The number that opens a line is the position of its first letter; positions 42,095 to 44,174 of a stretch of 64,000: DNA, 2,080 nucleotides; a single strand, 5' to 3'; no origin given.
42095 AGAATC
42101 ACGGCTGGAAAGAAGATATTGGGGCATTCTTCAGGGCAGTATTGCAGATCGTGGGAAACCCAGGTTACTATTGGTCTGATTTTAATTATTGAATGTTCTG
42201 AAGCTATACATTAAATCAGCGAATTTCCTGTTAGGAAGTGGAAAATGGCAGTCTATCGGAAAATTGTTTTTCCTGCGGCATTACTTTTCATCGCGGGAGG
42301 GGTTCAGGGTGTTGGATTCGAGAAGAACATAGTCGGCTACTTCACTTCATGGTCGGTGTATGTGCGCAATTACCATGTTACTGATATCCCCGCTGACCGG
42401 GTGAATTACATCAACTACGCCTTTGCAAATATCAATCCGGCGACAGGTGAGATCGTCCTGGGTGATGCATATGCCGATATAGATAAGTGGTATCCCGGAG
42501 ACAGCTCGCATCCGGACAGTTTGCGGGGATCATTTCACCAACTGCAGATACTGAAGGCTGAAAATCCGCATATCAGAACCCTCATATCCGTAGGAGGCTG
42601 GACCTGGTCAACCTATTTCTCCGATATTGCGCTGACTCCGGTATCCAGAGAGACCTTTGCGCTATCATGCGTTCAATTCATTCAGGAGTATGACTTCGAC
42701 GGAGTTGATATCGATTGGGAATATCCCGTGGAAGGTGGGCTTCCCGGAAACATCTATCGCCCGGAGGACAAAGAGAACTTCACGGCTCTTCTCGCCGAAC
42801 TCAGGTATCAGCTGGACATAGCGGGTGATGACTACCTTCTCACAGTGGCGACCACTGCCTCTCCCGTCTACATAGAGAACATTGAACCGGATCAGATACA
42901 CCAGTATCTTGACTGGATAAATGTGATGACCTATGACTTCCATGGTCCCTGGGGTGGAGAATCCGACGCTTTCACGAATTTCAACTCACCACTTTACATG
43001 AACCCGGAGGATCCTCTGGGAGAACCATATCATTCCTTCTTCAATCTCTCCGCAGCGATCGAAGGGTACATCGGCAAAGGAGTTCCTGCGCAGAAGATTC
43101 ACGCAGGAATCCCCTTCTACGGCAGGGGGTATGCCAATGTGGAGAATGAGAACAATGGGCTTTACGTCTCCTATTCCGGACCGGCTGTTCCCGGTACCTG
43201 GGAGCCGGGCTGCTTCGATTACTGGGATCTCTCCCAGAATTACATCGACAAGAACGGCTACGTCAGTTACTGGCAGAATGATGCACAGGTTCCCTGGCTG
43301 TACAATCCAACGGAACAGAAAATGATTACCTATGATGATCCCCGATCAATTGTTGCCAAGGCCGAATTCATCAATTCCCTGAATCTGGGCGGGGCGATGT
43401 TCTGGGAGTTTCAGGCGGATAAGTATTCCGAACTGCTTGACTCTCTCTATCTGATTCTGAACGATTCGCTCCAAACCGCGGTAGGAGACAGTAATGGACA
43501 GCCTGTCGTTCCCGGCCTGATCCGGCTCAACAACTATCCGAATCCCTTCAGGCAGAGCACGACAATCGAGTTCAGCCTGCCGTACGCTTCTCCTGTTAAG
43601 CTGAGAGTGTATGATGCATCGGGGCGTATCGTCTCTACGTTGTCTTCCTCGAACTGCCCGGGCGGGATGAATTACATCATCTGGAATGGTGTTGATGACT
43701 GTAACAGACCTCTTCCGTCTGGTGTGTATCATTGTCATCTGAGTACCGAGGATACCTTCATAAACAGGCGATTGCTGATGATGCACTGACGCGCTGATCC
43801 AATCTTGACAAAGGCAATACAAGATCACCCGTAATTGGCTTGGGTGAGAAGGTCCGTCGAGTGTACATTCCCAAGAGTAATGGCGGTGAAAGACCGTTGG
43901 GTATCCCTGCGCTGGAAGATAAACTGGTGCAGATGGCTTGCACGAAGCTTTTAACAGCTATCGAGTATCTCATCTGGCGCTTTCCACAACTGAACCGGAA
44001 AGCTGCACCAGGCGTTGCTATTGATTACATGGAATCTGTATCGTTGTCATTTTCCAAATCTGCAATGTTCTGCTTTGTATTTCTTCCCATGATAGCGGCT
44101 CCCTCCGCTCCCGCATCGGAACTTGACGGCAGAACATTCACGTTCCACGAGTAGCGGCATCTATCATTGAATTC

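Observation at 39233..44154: A ~4.9 kb insert bounded by att-like direct repeats derived from the glucokinase 3' end, carrying two T9SS-cargo genes and an RT fragment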

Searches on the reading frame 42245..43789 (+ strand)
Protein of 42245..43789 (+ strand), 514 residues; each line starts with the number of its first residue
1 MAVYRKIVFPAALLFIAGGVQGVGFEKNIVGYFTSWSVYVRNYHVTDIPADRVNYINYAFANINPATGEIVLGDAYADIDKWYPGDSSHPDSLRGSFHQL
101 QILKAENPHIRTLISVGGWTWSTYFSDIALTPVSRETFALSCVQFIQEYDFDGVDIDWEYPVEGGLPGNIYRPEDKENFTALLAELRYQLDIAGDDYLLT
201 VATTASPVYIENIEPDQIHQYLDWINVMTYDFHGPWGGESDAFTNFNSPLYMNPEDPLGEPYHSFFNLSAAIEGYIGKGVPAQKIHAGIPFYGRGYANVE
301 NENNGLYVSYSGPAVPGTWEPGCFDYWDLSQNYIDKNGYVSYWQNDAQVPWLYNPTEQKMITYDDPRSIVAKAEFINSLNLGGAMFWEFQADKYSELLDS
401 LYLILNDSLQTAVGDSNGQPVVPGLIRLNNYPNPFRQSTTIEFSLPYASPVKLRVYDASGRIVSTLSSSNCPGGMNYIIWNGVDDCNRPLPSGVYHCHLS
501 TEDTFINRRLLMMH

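Call 8: search_protein_families(library=pfam, proteins=[window:42245-43789:+], max_evalue=0.01)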
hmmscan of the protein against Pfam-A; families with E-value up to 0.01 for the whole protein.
window:42245-43789:+ (514 aa): 3 families
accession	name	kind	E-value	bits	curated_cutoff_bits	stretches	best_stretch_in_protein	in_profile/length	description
PF00704.34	Glyco_hydro_18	-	4.1e-89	299.8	29.6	1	28-392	1-317/317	Glycosyl hydrolases family 18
PF13860.13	FlgD_ig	-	1.3e-06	28.7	27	1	438-501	11-75/79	FlgD Ig-like domain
PF18962.6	Por_Secre_tail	-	5.7e-05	23.8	27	1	431-470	2-41/75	Secretion system C-terminal sorting domain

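Call 33: find_homologous_proteins(query=window:42245-43789:+, max_evalue=1e-40)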
Query window:42245-43789:+ (514 aa): 7548 proteins with E <= 1e-40 among 8000 candidates; the best 120 are listed.
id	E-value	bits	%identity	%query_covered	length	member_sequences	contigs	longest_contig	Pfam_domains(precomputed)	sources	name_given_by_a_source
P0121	0.0e+0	1218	100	100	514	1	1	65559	PF18962.8,PF13860.13,PF00704.35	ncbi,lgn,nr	ncbi:MAG: T9SS type A sorting domain-containing protein [Candidatus Aegiribacteria sp.]|nr:T9SS type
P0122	2.0e-208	712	62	98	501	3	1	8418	PF13585.13,PF18962.8,PF13860.13,PF00704.35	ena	-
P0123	6.1e-207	707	61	99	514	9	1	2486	PF13585.13,PF18962.8,PF13860.13,PF00704.35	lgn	-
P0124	7.8e-207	707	62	95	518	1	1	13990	PF13860.13,PF00704.35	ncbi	-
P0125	2.8e-201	688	60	96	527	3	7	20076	PF13585.13,PF18962.8,PF00704.35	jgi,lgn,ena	-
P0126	1.3e-200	686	60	96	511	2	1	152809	PF13585.13,PF18962.8,PF13860.13,PF00704.35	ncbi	-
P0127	1.1e-196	673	58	100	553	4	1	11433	PF13860.13,PF00704.35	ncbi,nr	ncbi:MAG: T9SS C-terminal target domain-containing protein [Gemmatimonadetes bacterium]|nr:MAG: T9SS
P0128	1.9e-196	672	60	95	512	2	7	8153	PF13585.13,PF18962.8,PF13860.13,PF00704.35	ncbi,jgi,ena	-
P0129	3.7e-196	671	58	99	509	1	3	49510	PF13585.13,PF18962.8,PF13860.13,PF00704.35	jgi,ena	jgi:chitinase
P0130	6.5e-195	667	59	96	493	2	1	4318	PF18962.8,PF00704.35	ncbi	-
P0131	2.5e-194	665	59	95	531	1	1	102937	PF13585.13,PF18962.8,PF13860.13,PF00704.35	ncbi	-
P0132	2.5e-193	662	59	95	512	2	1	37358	PF13860.13,PF00704.35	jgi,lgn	jgi:chitinase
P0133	1.9e-192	659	58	98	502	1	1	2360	PF18962.8,PF00704.35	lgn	-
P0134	7.3e-192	657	68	79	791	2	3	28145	PF18962.8,PF00704.35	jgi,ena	-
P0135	1.3e-191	656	67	79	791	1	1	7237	PF18962.8,PF00704.35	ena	-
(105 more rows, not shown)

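Call 34: find_encoding_contigs(protein=P0124, flank=6000, max_places=3)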
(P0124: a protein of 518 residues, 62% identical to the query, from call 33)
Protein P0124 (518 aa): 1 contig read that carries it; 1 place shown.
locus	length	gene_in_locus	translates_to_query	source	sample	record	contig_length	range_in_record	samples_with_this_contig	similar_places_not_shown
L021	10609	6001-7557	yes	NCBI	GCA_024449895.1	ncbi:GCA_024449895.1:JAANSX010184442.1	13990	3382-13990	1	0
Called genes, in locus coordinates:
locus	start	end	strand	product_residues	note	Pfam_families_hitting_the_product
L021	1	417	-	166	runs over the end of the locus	-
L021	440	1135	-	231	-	PF00702:Hydrolase, PF13419:HAD_2, PF13242:Hydrolase_like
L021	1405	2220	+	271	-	PF10609:ParA, PF13614:AAA_31 (weak), PF01656:CbiA, PF02374:ArsA_ATPase (weak)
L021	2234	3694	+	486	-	PF04055:Radical_SAM, PF06968:BATS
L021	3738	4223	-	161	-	PF12870:DUF4878 (faint)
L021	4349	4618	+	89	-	-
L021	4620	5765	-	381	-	-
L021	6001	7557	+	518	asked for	PF00704:Glyco_hydro_18, PF13860:FlgD_ig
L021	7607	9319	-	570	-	-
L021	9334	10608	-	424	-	?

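Call 35: find_encoding_contigs(protein=P0122, flank=6000, max_places=3)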
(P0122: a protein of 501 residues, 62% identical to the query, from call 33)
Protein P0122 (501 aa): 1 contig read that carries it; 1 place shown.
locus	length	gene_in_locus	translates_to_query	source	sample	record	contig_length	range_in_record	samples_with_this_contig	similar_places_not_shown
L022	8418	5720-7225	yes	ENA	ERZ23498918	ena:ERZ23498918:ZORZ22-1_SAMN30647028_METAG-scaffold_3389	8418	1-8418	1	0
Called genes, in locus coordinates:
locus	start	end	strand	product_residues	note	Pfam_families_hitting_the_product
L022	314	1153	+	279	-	PF01978:TrmB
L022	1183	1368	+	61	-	-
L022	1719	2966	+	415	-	PF13585:CHU_C (weak), PF18962:Por_Secre_tail, PF13860:FlgD_ig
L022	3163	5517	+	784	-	PF13585:CHU_C (faint), PF13860:FlgD_ig, PF18962:Por_Secre_tail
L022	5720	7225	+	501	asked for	PF00704:Glyco_hydro_18, PF13585:CHU_C (weak), PF13860:FlgD_ig, PF18962:Por_Secre_tail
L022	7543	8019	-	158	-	PF01202:SKI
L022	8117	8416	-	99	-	?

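Call 39: search_protein_families(library=ncbifam, proteins=[window:42245-43789:+], max_evalue=0.01)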
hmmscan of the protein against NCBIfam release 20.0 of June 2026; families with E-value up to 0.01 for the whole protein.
window:42245-43789:+ (514 aa): 8 families
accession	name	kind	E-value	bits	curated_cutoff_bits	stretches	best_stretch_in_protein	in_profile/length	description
NF052619.1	ChiD_Serratia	equivalog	6e-42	144.1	750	2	93-294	87-277/416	chitinase ChiD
NF033707.1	T9SS_sortase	equivalog_domain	9.6e-07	26.8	420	1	427-500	998-1076/1095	type IX secretion system sortase PorU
TIGR04183.1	Por_Secre_tail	domain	9.9e-07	28.7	23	1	431-510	2-69/72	T9SS type A sorting domain-containing protein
NF052323.1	T9SSA_dep_M6i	equivalog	3.2e-06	25.4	600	1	429-499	959-1024/1043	T9SS-dependent M6-like inactivated metalloprotease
NF005176.1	PRK06655.1-1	equivalog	0.00015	21.7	230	1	447-502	95-150/197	flagellar hook assembly protein FlgD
NF009276.0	PRK12633.1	equivalog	0.0011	18.8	383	1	448-504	128-184/234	flagellar basal body rod modification protein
NF052228.1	T9SS_PorZ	equivalog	0.0055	15.2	260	1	431-504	676-745/757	type IX secretion system anionic LPS delivery protein PorZ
NF038113.1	T9SSA_dep_M36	equivalog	0.0056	14.8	885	1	429-468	794-833/869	T9SS-dependent M36 family metallopeptidase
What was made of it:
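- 42245..43789 (+): 514-aa GH18 chitinase with an FlgD_ig/T9SS C-terminal domain. TIGR04183 scores 28.7 bits against a cut-off of 23 (calls 8, 39).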

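Call 43: find_encoding_contigs(protein=P0121, flank=8000, max_places=6)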
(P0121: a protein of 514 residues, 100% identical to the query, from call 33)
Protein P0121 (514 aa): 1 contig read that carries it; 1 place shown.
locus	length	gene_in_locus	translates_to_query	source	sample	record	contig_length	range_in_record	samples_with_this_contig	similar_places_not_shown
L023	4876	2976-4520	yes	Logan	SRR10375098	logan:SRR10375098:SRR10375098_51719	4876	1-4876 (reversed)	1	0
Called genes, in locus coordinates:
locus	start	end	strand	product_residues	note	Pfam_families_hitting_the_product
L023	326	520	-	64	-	-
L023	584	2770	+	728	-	PF00553:CBM_2, PF18962:Por_Secre_tail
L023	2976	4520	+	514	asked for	PF00704:Glyco_hydro_18, PF13860:FlgD_ig (weak), PF18962:Por_Secre_tail (faint)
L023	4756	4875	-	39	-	?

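Call 83: search_protein_families(library=phrogs, proteins=[window:42245-43789:+], max_evalue=0.001)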
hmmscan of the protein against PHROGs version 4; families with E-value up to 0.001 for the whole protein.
window:42245-43789:+ (514 aa): 1 family
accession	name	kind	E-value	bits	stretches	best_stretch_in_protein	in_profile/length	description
phrog_35905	-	unknown function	6.1e-07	30.1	1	172-390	157-357/383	-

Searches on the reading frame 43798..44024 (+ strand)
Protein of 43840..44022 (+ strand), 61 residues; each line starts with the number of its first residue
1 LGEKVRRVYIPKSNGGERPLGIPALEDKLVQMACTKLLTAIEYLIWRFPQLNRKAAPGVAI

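Call 18: search_solved_structures(query=window:43840-44022:+, max_evalue=10, show_alignments=2)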
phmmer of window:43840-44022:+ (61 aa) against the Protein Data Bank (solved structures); distinct sequences matched with E-value up to 10: 6.
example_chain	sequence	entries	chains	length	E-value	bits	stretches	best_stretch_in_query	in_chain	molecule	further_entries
5hhj_A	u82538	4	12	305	1.1e-05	28.8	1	3-41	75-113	Retron-type reverse transcriptase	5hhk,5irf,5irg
6ar1_A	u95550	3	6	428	3e-05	27.4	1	5-41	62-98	GsI-IIC RT | Trt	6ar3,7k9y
5hhl_A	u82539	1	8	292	3.5e-05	27.3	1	4-41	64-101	Retron-type reverse transcriptase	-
7uim_D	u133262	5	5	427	4.4e-05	26.9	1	4-41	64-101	Group II intron reverse transcriptase/maturase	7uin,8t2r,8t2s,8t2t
6me0_C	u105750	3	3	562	5.2e-05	26.7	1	4-33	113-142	Maturase reverse transcriptase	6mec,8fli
5g2x_C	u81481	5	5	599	0.00072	23.1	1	3-41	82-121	GROUP II INTRON-ENCODED PROTEIN LTRA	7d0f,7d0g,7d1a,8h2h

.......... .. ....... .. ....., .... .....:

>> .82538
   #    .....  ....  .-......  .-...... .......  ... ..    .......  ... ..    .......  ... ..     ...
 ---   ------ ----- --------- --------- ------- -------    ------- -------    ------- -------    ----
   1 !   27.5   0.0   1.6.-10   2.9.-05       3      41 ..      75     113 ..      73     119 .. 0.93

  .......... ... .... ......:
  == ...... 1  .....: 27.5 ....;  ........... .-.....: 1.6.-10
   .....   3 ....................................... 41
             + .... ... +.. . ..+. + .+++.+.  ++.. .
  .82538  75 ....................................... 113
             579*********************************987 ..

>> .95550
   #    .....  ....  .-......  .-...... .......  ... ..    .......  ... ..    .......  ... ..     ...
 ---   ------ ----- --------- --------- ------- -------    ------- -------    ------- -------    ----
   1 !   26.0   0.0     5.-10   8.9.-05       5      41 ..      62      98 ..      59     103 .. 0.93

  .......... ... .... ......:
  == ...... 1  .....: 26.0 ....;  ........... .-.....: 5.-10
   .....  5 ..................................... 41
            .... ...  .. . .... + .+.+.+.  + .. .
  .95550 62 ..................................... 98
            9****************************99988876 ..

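Call 38: search_protein_families(library=pfam, proteins=[window:43798-44024:+], max_evalue=1)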
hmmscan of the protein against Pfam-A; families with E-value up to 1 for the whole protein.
window:43798-44024:+ (75 aa): 1 family
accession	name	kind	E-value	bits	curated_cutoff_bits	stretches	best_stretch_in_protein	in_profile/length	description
PF00078.32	RVT_1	-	0.081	13.1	29.6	1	24-64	1-41/205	Reverse transcriptase (RNA-dependent DNA polymerase)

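Call 83: search_protein_families(library=phrogs, proteins=[window:43798-44024:+], max_evalue=0.001)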
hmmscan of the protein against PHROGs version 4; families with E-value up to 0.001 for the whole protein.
window:43798-44024:+ (75 aa): 1 family
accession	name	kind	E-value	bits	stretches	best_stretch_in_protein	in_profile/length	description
phrog_1423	-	DNA, RNA and nucleotide metabolism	6.3e-08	32.2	1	18-54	156-191/1040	Reverse transcriptase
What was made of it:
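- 43798..43995 (+): Relic of a group II intron-type reverse transcriptase (motifs RT1-2, about 50 aa). It is truncated at both ends and carries a frameshift and a stop. PHROG reverse transcriptase at 6e-8 (call 83).
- An RT relic suggests past mobile DNA (calls 18, 83). An RT-like fragment lies about 100 nt from copy 2 (calls 18, 83), and the repeats sit at the 3' end of an ORF.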
